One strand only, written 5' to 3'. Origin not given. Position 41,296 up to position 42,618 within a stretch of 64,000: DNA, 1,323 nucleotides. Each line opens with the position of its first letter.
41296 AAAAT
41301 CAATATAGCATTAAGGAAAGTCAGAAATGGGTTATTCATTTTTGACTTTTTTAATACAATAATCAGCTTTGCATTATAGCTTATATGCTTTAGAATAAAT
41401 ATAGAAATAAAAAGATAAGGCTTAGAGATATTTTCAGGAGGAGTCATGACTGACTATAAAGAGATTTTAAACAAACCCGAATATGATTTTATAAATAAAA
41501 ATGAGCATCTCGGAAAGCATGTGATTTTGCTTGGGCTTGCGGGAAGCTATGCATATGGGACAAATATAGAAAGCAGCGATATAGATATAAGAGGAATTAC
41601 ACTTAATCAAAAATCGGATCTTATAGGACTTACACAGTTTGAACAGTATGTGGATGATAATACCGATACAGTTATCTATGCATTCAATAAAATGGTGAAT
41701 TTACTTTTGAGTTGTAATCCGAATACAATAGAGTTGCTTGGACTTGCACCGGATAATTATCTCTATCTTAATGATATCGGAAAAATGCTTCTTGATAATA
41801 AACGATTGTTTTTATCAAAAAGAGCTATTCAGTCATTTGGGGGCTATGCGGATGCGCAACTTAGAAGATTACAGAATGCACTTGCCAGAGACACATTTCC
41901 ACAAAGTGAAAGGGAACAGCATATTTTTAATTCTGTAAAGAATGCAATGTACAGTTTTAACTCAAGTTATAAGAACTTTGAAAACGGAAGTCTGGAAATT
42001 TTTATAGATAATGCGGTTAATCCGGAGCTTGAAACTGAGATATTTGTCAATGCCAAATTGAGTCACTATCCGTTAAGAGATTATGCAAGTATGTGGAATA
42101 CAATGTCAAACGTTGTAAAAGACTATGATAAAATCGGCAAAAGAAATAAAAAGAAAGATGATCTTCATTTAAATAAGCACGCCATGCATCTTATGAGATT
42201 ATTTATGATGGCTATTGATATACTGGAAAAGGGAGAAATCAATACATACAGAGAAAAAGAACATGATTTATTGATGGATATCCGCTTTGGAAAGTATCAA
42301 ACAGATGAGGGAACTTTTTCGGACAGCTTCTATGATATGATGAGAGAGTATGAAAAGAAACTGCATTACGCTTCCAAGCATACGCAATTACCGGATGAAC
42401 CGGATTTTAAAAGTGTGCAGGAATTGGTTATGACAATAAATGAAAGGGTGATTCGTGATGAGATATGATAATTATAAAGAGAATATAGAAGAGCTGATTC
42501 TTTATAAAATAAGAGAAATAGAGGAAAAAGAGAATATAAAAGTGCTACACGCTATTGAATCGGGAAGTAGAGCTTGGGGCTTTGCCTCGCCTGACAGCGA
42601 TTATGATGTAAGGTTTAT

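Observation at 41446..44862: Uncharacterised four-gene cassette: two COG3541-type nucleotidyltransferases, a HipA-family kinase and a DUF3037-like protein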

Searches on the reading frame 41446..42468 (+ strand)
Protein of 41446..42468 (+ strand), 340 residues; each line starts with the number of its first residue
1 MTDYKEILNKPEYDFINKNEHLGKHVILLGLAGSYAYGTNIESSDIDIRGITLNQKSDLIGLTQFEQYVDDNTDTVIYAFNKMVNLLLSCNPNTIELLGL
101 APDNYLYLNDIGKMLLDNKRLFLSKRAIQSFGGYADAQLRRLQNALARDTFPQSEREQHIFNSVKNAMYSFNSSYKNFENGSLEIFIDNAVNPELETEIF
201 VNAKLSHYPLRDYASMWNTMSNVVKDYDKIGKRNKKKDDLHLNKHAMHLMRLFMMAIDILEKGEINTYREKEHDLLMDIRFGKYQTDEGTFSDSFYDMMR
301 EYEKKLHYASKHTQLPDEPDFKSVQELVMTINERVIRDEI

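Call 3: search_protein_families(library=pfam, proteins=[window:41446-42468:+], max_evalue=1)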
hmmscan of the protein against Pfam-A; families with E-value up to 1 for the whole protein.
window:41446-42468:+ (340 aa): 3 families
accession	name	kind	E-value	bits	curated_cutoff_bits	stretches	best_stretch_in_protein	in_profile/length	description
PF10127.15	RlaP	-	9e-18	65.3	23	1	22-144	18-142/249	RNA repair pathway DNA polymerase beta family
PF01909.29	NTP_transf_2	-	0.00049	20.9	21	1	17-48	6-36/93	Nucleotidyltransferase domain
PF18765.7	Polbeta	-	0.011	16.4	26.9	1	25-68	12-54/93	Polymerase beta, Nucleotidyltransferase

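Call 4: search_protein_families(library=padloc, proteins=[window:41446-42468:+], max_evalue=1)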
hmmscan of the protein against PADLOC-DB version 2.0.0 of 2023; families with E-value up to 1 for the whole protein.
window:41446-42468:+ (340 aa): 1 family
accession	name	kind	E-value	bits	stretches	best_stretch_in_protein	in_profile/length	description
PDLC04906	PDC-S09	-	0.0013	17.1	1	25-72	23-70/98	-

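Call 5: search_protein_families(library=ncbifam, proteins=[window:41446-42468:+], max_evalue=1)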
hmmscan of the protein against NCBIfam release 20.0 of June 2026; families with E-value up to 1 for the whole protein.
window:41446-42468:+ (340 aa): 1 family
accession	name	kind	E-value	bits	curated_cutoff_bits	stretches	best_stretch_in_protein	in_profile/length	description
NF047752.1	MntA_antitoxin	equivalog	0.019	14.8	60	1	26-56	7-36/106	type VII toxin-antitoxin system MntA family adenylyltransferase antitoxin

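Call 23: find_homologous_proteins(query=window:41446-42468:+, max_evalue=0.00001)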
Query window:41446-42468:+ (340 aa): 8000 proteins with E <= 0.00001 among 8000 candidates; the best 120 are listed.
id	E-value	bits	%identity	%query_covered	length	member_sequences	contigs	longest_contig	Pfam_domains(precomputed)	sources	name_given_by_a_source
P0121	9.4e-217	736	96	100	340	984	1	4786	PF10127.16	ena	-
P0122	1.1e-214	730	95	100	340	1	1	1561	PF10127.16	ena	-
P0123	2.6e-214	728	96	100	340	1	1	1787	PF10127.16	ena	-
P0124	6.5e-214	727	96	99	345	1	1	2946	PF10127.16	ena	-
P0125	8.5e-214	727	95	100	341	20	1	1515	PF10127.16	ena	-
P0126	8.9e-214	727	95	100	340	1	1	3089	PF10127.16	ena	-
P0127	4.8e-213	724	95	100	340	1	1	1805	PF10127.16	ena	-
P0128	1.8e-212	722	94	100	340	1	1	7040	PF10127.16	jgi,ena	-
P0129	2.4e-212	722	94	100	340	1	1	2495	PF10127.16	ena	-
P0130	4.8e-212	721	94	100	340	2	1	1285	PF10127.16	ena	-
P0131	1.1e-211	720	94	100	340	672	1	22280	PF10127.16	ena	-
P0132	1.3e-211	720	94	100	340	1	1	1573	PF10127.16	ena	-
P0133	1.4e-211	719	94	100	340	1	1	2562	PF10127.16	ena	-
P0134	1.6e-211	719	94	100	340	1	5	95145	PF10127.16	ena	-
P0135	1.9e-211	719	94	100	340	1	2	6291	PF10127.16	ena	-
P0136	2.0e-211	719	94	100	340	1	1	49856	PF10127.16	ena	-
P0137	2.1e-211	719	94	100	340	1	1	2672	PF10127.16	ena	-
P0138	2.2e-211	719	94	100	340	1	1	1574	PF10127.16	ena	-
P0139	2.5e-211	719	94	100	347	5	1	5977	PF10127.16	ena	-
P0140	2.5e-211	719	94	100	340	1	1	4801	PF10127.16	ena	-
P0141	3.0e-211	718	94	100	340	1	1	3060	PF10127.16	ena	-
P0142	5.6e-211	717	94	100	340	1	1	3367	PF10127.16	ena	-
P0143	1.0e-210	717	94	100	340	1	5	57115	PF10127.16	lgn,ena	-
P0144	1.4e-210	716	94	100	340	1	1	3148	PF10127.16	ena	-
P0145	1.6e-210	716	94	100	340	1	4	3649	PF10127.16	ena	-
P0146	1.7e-210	716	94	100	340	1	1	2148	PF10127.16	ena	-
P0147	4.5e-210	715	93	100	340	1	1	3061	PF10127.16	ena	-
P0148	5.6e-210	714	94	100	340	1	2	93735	PF10127.16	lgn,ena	-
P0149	6.5e-210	714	95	99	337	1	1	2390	PF10127.16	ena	-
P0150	8.2e-210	714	94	100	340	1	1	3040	PF10127.16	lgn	-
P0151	1.6e-209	713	93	100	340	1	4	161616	PF10127.16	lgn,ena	-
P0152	1.7e-209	713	93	100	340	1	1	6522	PF10127.16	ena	-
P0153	1.8e-209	713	93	100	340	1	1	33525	PF10127.16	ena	-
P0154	4.2e-209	711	93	100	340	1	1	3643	PF10127.16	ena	-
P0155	4.4e-209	711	93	100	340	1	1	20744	PF10127.16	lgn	-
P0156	7.0e-209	711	94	100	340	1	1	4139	PF10127.16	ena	-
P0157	9.0e-209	710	93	100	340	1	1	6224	PF10127.16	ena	-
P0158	1.2e-208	710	94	99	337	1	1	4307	PF10127.16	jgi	-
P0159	1.5e-208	709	93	100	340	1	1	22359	PF10127.16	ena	-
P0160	4.5e-208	708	93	100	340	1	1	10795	PF10127.16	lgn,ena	-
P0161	5.1e-208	708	94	99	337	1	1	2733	PF10127.16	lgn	-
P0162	7.2e-208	707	92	100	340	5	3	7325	PF10127.16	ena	-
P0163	1.2e-207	707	93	100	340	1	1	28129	PF10127.16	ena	-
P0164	1.2e-207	706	93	99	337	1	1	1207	PF10127.16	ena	-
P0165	3.9e-207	705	94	99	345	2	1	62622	PF10127.16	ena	-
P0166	7.6e-207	704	93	99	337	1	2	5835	PF10127.16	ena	-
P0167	1.2e-206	703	91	100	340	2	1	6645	PF10127.16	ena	-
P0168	1.3e-206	703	64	90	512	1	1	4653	PF18765.8,PF10127.16,PF01909.30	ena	-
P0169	1.7e-206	703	92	100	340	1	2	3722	PF10127.16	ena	-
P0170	1.7e-206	703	93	99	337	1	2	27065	PF10127.16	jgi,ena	-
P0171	6.7e-206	701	93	99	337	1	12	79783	PF10127.16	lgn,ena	-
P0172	8.4e-205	697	93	99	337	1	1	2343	PF10127.16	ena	-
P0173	2.8e-201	686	89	100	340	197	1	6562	PF10127.16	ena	-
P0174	4.8e-196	668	95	93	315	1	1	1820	PF10127.16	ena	-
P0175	3.7e-193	659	85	100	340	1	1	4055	PF10127.16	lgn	-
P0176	7.4e-193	658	85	100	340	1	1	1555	PF10127.16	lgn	-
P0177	3.1e-192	656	84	100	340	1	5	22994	PF10127.16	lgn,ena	-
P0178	4.2e-192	655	84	100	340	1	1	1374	PF10127.16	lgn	-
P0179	5.8e-192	655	84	100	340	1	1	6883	PF10127.16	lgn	-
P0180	6.0e-192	655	84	100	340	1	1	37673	PF10127.16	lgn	-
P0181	9.2e-192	654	84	100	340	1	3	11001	PF10127.16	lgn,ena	-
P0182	1.0e-191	654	84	100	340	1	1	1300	PF10127.16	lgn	-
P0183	1.1e-191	654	84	100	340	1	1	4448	PF10127.16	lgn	-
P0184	1.2e-191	654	84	100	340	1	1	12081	PF10127.16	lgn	-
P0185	1.6e-191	654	84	100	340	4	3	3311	PF10127.16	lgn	-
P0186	3.0e-191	653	84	100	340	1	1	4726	PF10127.16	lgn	-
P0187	3.2e-191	653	84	100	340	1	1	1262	PF10127.16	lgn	-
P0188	3.3e-191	653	84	100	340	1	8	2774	PF10127.16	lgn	-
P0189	3.5e-191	652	84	100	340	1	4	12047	PF10127.16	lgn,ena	-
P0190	4.9e-191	652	84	100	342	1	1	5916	PF10127.16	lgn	-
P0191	1.0e-190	651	84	100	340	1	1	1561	PF10127.16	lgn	-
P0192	1.0e-190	651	84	100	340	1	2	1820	PF10127.16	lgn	-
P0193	1.1e-190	651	84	100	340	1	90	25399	PF10127.16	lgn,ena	-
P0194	1.1e-190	651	84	100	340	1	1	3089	PF10127.16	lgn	-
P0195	1.2e-190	651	84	100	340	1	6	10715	PF10127.16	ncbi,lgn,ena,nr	ncbi:MAG: nucleotidyltransferase domain-containing protein [Agathobacter sp.]|nr:nucleotidyltransfer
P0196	1.2e-190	651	84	100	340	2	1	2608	PF10127.16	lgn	-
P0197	1.4e-190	651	84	100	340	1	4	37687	PF10127.16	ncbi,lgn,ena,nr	ncbi:MAG: nucleotidyltransferase domain-containing protein [Agathobacter sp.]|nr:nucleotidyltransfer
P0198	1.5e-190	650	84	100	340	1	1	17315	PF10127.16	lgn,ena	-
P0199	1.7e-190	650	83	100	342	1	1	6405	PF10127.16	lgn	-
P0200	1.9e-190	650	84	100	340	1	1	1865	PF10127.16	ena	-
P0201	3.7e-190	649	83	100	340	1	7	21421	PF10127.16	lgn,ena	-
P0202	4.0e-190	649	84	100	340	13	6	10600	PF10127.16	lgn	-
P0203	5.1e-190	649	84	99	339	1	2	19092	PF10127.16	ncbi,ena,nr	ncbi:MAG: nucleotidyltransferase domain-containing protein [Lachnospiraceae bacterium]|nr:nucleotidy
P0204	5.2e-190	649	83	100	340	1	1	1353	PF10127.16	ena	-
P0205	5.8e-190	648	83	100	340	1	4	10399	PF10127.16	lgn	-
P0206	6.5e-190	648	85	100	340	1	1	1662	PF10127.16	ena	-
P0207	6.9e-190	648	83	100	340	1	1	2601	PF10127.16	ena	-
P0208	7.0e-190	648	83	100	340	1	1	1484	PF10127.16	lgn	-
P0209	7.5e-190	648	84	100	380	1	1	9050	PF10127.16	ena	-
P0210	8.1e-190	648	84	100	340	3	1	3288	PF10127.16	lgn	-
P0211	8.1e-190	648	83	100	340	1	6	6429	PF10127.16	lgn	-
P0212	8.3e-190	648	83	100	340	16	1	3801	PF10127.16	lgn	-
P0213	8.6e-190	648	84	100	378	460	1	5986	PF10127.16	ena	-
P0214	9.2e-190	648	83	100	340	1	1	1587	PF10127.16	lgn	-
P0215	1.4e-189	647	83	100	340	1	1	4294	PF10127.16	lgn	-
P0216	1.6e-189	647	82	100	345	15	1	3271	PF10127.16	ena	-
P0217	1.7e-189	647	83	99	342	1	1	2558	PF10127.16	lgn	-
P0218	1.8e-189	647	83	100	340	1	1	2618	PF10127.16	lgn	-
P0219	2.2e-189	647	83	99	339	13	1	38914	PF10127.16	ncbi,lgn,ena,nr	ncbi:MAG: nucleotidyltransferase [Lachnospiraceae bacterium]|nr:nucleotidyltransferase [Lachnospirac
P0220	2.3e-189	646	82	100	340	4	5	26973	PF10127.16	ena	-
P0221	3.5e-189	646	84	99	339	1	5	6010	PF10127.16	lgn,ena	-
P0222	4.1e-189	646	83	100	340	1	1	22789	PF10127.16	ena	-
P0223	4.6e-189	645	83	100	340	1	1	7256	PF10127.16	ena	-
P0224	4.9e-189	645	83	100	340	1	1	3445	PF10127.16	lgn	-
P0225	5.1e-189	645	83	99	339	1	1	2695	PF10127.16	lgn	-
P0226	5.2e-189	645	83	100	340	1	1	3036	PF10127.16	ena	-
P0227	5.5e-189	645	83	100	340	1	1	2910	PF10127.16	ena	-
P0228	5.7e-189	645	83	100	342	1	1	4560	PF10127.16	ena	-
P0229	6.1e-189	645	83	99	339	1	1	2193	PF10127.16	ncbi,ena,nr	ncbi:MAG: nucleotidyltransferase domain-containing protein [Lachnospiraceae bacterium]|nr:nucleotidy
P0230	6.3e-189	645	83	100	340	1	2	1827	PF10127.16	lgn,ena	-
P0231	6.9e-189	645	83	100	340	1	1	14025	PF10127.16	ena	-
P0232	7.0e-189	645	84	100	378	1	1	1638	PF10127.16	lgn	-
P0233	7.2e-189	645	83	100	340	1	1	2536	PF10127.16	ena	-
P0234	9.6e-189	644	83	100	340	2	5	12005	PF10127.16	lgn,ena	-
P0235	1.0e-188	644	84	99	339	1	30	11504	PF10127.16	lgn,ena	-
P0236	1.2e-188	644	84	100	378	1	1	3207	PF10127.16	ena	-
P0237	1.4e-188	644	83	100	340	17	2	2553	PF10127.16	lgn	-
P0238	1.5e-188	644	83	100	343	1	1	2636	PF10127.16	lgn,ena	-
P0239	1.6e-188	644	83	100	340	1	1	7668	PF10127.16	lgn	-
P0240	1.6e-188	644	84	99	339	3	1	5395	PF10127.16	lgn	-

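Call 24: find_encoding_contigs(protein=P0151, flank=8000, max_places=3)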
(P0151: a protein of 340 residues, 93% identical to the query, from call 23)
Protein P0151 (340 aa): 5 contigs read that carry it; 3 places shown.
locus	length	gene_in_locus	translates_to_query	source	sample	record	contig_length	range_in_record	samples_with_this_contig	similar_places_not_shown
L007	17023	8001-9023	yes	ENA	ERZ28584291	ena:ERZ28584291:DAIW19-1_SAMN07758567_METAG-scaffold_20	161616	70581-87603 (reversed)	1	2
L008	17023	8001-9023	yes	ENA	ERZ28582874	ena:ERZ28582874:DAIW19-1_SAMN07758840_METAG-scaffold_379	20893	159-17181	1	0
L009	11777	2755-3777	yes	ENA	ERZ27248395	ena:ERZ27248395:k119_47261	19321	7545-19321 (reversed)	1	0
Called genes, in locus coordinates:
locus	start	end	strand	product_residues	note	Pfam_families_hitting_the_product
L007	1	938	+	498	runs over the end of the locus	PF00370:FGGY_N, PF02782:FGGY_C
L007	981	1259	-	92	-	PF01817:CM_2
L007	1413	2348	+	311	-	PF09924:LPG_synthase_C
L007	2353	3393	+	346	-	PF13527:Acetyltransf_9, PF13530:SCP2_2 (weak)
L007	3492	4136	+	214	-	PF13529:Peptidase_C39_2 (weak)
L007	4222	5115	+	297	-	PF10021:PARG_cat_microb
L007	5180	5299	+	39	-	PF02604:PhdYeFM_antitox (weak)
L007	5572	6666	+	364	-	PF00465:Fe-ADH, PF13685:Fe-ADH_2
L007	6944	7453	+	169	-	PF20197:DUF6560 (weak)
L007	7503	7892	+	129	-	-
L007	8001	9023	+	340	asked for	PF10127:RlaP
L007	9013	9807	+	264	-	PF10127:RlaP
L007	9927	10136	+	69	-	-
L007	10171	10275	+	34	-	-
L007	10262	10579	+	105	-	PF12844:HTH_19, PF13560:HTH_31, PF01381:HTH_3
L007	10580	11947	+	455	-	PF06114:Peptidase_M78, PF02661:Fic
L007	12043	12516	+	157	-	PF01451:LMWPc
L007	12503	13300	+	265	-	-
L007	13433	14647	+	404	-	PF00465:Fe-ADH, PF25137:ADH_Fe_C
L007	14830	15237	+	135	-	PF01475:FUR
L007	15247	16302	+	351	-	PF01297:ZnuA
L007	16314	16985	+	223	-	PF02463:SMC_N (faint), PF00005:ABC_tran, PF13304:AAA_21 (weak)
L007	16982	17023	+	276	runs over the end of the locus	PF00950:ABC-3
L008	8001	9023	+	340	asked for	PF10127:RlaP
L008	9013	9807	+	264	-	PF10127:RlaP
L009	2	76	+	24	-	?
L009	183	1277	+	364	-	PF00465:Fe-ADH, PF13685:Fe-ADH_2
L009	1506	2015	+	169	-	PF20197:DUF6560 (weak)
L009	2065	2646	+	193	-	PF07799:DUF1643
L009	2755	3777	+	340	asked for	PF10127:RlaP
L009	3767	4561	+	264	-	PF10127:RlaP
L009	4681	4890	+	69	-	-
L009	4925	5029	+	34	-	-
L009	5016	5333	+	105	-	PF12844:HTH_19, PF13560:HTH_31, PF01381:HTH_3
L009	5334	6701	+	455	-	PF06114:Peptidase_M78, PF02661:Fic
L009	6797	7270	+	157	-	PF01451:LMWPc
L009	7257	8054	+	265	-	-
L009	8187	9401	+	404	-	PF00465:Fe-ADH, PF25137:ADH_Fe_C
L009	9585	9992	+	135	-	PF01475:FUR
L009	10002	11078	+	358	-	PF01297:ZnuA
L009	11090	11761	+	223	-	PF02463:SMC_N (faint), PF00005:ABC_tran, PF13304:AAA_21 (weak)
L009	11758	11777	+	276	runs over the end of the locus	PF00950:ABC-3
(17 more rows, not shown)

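Call 25: find_encoding_contigs(protein=P0197, flank=8000, max_places=3)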
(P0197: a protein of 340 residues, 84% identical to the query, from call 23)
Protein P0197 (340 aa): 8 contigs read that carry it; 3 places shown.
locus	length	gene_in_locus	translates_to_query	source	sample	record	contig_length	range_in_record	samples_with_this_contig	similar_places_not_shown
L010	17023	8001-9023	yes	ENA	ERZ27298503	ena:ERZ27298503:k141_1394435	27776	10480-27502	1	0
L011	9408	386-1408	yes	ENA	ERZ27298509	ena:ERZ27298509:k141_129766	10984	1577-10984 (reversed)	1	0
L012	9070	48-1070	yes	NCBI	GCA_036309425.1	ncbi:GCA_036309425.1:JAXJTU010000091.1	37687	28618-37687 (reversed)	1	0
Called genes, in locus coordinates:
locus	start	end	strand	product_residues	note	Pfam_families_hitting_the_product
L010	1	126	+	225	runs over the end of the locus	-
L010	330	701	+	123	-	-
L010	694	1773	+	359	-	PF01381:HTH_3, PF06114:Peptidase_M78 (weak)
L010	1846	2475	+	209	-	-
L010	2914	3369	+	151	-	PF12844:HTH_19, PF13560:HTH_31 (weak), PF01381:HTH_3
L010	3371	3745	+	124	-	-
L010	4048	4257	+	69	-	PF13248:Zn_ribbon_3 (faint)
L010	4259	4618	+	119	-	PF09858:DUF2085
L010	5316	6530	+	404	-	PF01139:RtcB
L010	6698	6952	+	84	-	PF01381:HTH_3, PF13443:HTH_26 (weak)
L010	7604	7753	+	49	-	-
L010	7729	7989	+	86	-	PF15970:HicB-like_2, PF15919:HicB_lk_antitox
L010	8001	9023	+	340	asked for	PF10127:RlaP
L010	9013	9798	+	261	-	PF10127:RlaP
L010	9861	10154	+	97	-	-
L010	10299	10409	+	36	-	-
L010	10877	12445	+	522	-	PF11443:DUF2828, PF25043:DUF7788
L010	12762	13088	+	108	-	PF13744:HTH_37 (weak), PF12844:HTH_19 (weak), PF01381:HTH_3, PF13443:HTH_26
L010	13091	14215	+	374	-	PF02463:SMC_N (weak), PF11398:DUF2813 (faint), PF13175:AAA_15, PF13476:AAA_23 (weak), PF13555:AAA_29 (faint), PF13304:AAA_21, PF13175:AAA_15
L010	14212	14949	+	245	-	PF11536:DUF3226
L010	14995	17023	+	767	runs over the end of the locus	?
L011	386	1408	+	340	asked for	PF10127:RlaP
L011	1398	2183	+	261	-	PF10127:RlaP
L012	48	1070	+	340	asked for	PF10127:RlaP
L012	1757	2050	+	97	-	-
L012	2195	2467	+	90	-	PF12844:HTH_19 (weak), PF01381:HTH_3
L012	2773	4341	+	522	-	PF11443:DUF2828, PF25043:DUF7788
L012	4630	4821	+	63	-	PF12728:HTH_17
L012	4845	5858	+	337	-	PF00145:DNA_methylase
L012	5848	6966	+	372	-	PF09561:RE_HpaII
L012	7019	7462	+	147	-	PF03852:Vsr, PF18741:MTES_1575 (faint), PF04480:DUF559 (weak)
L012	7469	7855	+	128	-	PF13749:HATPase_c_4 (weak)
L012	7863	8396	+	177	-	PF01885:PTS_2-RNA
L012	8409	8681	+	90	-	-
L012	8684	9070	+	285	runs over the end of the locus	PF00892:EamA, PF05653:Mg_trans_NIPA (faint), PF00892:EamA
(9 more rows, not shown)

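Call 32: find_related_loci(query=window:41446-42468:+, collection=viral_contigs, flank=8000)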
Query window:41446-42468:+ (340 aa) in viral_contigs; peptide patterns used: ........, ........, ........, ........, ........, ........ (x = any residue, [..] = any of these).
6 stretches matched a pattern; 1 encode a relative of the query (tblastn E <= 1e-3); 1 distinct loci.
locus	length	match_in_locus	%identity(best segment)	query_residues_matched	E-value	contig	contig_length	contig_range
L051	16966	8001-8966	44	4-334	2e-84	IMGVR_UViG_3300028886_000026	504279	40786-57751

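Call 35: search_solved_structures(query=window:41446-42468:+, max_evalue=0.01, show_alignments=1)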
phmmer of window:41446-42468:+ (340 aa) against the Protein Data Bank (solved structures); distinct sequences matched with E-value up to 0.01: 0.
